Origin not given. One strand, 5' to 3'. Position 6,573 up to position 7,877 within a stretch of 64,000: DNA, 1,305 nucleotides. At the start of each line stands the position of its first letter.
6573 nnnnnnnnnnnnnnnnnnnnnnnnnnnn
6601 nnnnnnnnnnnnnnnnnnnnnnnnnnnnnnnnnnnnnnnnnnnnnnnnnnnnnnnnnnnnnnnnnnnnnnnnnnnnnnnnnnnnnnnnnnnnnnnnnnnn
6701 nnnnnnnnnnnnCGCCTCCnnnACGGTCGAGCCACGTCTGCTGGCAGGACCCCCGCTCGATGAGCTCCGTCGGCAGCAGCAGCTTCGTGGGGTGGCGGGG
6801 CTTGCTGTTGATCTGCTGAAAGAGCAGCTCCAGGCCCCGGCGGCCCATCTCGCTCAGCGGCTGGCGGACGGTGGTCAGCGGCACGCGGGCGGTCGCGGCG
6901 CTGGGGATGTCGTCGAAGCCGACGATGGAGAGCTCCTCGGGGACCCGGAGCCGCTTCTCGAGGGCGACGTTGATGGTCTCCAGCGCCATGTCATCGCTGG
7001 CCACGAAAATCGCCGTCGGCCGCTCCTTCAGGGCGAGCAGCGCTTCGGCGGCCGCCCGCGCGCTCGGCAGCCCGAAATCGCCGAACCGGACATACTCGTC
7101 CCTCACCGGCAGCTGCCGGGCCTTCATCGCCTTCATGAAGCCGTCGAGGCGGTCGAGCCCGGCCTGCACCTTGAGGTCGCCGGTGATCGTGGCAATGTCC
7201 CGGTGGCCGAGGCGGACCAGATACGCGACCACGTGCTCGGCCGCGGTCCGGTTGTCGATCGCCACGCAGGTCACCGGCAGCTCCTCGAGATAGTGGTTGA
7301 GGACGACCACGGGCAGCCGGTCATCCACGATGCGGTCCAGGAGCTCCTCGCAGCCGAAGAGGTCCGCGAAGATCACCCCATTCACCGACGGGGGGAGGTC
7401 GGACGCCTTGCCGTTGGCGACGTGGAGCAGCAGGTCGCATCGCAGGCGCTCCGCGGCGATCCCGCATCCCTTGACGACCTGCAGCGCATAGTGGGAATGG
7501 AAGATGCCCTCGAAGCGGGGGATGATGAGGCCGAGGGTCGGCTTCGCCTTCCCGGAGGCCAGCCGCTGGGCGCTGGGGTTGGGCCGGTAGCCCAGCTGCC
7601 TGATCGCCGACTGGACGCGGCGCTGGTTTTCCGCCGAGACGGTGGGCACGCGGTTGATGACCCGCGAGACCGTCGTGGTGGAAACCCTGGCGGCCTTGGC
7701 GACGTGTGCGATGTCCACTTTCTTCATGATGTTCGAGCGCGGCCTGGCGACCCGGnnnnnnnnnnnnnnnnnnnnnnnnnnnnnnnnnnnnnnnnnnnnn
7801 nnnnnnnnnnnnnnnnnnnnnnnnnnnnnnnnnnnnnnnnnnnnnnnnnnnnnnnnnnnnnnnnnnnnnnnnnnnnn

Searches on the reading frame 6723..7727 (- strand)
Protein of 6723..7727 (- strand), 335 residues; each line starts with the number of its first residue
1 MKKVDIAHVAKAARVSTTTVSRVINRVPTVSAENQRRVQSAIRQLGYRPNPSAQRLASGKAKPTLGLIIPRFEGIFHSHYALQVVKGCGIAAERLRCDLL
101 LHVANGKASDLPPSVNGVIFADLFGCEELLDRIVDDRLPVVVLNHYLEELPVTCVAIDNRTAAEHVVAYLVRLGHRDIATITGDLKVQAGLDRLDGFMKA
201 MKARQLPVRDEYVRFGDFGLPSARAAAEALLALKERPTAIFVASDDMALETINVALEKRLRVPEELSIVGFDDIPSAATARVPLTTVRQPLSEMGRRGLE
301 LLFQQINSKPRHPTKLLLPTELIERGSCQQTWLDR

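Call 31: search_protein_families(library=pfam, proteins=[window:6723-7727:-], max_evalue=0.001)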
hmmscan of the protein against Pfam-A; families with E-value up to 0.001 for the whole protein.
window:6723-7727:- (335 aa): 4 families
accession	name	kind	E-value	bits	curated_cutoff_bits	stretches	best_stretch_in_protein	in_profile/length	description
PF13377.12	Peripla_BP_3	-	2e-37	129.3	26.5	1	167-328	1-167/167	Periplasmic binding protein-like domain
PF00532.27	Peripla_BP_1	-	4.4e-17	62.9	22.2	1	137-324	81-279/281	Periplasmic binding proteins and sugar binding domain of LacI family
PF00356.27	LacI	-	2.7e-14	53.1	27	1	6-50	2-46/46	Bacterial regulatory proteins, lacI family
PF13407.12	Peripla_BP_4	-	3e-10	40.5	35.1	1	128-280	71-225/258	Periplasmic binding protein domain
